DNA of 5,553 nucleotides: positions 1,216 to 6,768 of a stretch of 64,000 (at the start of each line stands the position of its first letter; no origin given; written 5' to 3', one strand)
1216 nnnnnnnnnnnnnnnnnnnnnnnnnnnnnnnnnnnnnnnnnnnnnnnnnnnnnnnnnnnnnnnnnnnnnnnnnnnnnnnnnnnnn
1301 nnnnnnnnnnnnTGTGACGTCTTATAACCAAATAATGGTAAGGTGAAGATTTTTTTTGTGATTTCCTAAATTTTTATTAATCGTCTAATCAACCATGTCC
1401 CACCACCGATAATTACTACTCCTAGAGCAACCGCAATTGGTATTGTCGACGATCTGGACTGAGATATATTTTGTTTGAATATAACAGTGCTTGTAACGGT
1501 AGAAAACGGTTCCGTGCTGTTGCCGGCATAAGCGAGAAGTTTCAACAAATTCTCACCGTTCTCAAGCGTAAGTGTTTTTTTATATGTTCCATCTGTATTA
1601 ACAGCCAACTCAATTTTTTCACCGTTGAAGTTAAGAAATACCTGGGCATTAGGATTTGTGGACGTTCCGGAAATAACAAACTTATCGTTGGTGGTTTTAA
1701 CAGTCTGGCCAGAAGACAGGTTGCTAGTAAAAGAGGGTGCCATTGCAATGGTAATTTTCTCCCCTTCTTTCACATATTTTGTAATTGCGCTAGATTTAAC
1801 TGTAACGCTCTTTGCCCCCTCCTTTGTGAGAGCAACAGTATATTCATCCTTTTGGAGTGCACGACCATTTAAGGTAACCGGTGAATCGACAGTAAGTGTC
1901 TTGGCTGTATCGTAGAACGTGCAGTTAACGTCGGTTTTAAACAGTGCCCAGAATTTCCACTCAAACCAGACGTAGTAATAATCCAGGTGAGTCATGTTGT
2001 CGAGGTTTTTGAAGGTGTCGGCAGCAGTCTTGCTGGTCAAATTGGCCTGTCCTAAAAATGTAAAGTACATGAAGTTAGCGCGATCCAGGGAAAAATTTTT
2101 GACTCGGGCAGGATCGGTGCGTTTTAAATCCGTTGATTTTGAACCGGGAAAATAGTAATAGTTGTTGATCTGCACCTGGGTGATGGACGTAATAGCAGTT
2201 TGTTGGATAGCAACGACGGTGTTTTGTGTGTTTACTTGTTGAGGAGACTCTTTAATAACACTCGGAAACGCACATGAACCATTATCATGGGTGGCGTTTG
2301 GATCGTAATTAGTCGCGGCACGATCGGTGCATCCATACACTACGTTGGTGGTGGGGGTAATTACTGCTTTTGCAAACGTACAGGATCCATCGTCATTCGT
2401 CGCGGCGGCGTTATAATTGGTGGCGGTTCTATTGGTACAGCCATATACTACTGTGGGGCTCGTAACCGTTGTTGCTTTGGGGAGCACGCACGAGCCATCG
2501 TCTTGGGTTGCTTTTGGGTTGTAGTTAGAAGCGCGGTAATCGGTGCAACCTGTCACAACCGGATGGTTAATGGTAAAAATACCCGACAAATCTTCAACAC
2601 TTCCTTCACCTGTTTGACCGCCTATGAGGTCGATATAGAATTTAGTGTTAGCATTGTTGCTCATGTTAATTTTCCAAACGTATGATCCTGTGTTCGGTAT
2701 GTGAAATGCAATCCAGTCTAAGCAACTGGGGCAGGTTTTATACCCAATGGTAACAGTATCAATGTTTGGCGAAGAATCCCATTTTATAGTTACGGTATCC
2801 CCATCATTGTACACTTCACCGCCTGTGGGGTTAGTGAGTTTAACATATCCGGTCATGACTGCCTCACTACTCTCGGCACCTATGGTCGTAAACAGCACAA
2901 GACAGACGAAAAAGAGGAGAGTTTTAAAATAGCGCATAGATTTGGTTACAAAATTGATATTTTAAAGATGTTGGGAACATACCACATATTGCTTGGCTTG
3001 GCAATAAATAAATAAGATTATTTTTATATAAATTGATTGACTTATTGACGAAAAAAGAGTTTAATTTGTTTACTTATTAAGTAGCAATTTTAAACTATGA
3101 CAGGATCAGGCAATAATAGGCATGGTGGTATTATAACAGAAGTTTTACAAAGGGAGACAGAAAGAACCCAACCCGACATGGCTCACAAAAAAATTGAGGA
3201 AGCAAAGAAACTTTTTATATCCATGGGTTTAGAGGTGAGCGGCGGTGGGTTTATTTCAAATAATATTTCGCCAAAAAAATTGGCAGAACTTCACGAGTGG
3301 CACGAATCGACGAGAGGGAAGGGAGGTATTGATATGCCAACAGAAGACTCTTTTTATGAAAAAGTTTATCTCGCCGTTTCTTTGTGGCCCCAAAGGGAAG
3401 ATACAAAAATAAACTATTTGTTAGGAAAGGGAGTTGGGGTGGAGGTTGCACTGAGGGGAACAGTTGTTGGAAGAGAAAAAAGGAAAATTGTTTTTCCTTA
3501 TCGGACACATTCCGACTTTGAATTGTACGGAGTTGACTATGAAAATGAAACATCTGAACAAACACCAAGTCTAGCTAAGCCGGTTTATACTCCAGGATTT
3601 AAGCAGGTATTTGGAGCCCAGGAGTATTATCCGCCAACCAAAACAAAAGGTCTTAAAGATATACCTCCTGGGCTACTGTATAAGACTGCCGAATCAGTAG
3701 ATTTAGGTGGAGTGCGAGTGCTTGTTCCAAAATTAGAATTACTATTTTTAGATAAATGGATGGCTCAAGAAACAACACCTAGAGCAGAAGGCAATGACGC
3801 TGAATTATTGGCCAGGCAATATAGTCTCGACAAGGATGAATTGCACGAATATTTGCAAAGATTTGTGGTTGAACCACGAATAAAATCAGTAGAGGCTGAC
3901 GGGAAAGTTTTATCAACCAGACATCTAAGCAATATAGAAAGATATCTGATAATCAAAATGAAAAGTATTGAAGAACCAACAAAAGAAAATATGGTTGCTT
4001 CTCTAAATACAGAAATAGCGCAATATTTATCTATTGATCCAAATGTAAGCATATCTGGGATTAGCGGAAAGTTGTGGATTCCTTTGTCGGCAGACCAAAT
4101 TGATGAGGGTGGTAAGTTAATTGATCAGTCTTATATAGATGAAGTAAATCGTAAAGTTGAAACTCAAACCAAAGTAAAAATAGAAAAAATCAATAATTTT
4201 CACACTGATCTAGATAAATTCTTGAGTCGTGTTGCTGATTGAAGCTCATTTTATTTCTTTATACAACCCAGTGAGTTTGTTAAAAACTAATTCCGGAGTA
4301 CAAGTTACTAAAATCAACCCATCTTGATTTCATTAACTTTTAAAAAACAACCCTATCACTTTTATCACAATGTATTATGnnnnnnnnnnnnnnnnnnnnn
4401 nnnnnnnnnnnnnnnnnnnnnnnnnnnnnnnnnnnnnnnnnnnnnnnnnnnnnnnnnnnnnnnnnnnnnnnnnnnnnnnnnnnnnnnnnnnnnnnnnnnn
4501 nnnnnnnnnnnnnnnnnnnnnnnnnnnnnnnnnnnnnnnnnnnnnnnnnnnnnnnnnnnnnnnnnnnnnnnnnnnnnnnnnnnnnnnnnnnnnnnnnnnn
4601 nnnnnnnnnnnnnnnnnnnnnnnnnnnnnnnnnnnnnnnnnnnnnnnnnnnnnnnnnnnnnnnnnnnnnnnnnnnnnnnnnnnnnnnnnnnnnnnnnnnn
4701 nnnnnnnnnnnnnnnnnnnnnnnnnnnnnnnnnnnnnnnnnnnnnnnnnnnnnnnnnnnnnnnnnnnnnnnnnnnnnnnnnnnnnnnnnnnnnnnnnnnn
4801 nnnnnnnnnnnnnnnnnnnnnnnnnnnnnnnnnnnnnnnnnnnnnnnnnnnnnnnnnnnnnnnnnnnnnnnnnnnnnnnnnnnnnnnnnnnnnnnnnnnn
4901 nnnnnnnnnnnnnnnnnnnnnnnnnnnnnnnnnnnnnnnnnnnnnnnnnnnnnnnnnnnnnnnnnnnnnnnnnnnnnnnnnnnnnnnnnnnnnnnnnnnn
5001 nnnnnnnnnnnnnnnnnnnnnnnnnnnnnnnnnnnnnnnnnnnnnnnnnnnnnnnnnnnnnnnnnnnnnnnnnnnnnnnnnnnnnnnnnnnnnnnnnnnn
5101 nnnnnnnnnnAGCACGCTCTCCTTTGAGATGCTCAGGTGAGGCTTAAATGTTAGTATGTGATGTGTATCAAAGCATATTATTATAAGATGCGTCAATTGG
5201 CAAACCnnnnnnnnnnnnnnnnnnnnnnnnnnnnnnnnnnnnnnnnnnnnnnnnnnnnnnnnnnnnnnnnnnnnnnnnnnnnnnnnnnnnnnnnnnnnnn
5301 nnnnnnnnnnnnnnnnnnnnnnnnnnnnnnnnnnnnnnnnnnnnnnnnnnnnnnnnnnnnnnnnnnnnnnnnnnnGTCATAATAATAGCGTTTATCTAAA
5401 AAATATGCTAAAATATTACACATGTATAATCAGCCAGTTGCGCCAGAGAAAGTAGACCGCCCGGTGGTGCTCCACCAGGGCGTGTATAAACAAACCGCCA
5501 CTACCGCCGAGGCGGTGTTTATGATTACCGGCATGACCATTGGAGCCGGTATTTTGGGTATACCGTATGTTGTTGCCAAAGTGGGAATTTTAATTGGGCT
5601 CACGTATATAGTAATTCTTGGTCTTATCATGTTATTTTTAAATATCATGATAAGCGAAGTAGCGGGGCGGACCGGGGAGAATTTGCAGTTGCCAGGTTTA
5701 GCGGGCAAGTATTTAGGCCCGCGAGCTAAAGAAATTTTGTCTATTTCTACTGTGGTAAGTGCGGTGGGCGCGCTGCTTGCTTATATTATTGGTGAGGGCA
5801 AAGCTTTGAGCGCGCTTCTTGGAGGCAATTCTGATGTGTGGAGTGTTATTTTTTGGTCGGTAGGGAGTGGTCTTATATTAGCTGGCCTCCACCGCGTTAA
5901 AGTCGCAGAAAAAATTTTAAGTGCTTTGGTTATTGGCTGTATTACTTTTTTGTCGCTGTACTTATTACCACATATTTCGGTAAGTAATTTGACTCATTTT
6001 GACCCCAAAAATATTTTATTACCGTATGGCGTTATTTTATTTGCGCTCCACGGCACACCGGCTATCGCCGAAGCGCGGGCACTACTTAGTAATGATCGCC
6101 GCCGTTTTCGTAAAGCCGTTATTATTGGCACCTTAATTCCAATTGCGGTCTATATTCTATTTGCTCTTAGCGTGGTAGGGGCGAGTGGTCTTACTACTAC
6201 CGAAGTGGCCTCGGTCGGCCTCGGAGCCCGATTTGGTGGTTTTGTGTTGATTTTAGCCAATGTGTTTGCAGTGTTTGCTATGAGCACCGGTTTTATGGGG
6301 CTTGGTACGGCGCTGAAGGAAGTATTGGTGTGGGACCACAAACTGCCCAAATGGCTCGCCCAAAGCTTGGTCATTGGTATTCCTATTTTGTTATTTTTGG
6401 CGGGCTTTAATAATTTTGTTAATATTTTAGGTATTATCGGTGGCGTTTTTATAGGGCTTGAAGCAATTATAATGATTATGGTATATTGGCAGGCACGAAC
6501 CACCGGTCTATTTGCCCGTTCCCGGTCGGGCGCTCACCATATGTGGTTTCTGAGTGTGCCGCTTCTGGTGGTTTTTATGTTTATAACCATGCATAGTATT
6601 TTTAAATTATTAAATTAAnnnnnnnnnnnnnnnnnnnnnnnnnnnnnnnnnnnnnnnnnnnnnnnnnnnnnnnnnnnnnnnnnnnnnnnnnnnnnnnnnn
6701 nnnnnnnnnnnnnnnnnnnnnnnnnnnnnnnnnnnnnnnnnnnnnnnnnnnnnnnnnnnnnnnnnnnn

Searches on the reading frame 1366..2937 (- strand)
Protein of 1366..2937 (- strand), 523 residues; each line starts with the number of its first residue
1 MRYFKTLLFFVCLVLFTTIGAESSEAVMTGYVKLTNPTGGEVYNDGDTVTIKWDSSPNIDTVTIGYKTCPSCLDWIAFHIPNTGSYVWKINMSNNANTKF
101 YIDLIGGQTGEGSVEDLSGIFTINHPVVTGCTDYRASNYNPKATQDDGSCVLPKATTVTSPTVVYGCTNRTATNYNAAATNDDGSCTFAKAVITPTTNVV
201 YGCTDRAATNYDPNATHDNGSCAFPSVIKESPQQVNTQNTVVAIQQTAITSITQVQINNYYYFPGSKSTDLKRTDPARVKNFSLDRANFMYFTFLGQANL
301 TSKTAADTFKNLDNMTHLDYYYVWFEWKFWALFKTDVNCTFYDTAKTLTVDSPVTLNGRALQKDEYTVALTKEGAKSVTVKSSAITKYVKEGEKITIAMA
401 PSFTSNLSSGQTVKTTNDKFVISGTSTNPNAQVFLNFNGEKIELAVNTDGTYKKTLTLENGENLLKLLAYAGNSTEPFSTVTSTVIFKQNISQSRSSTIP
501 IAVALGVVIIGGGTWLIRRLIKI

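Call 55: search_protein_families(library=pfam, proteins=[window:1366-2937:-], max_evalue=0.00001)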
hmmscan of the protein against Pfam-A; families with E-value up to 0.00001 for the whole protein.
window:1366-2937:- (523 aa): 2 families
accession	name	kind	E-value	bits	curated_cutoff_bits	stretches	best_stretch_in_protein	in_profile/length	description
PF09136.16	Glucodextran_B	-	8.1e-08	32.5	27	1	412-482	11-80/83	Glucodextranase, domain B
PF10342.15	Kre9_KNH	-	6.1e-06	27.3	24.6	1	36-123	1-94/94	Kre9/KNH-like N-terminal Ig-like domain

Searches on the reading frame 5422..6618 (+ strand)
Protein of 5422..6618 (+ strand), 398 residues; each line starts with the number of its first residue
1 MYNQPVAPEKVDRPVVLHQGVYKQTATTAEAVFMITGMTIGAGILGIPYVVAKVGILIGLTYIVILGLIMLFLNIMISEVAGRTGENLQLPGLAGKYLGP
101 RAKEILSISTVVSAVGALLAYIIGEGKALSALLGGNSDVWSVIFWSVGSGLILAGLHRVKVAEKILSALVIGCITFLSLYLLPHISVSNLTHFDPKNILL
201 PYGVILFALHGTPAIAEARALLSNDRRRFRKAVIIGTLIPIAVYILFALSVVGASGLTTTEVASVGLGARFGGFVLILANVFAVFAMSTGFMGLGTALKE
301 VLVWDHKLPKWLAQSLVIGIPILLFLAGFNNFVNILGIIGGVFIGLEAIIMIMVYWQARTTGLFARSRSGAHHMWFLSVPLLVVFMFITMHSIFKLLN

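Call 55: search_protein_families(library=pfam, proteins=[window:5422-6618:+], max_evalue=0.00001)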
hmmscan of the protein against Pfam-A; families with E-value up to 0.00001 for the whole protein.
window:5422-6618:+ (398 aa): 2 families
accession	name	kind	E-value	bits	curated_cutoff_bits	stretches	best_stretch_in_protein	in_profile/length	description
PF03222.19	Trp_Tyr_perm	-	9.2e-20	71.5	22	1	29-360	6-363/393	Tryptophan/tyrosine permease family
PF01490.24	Aa_trans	-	2.6e-10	40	25.6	1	25-291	2-288/410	Transmembrane amino acid transporter protein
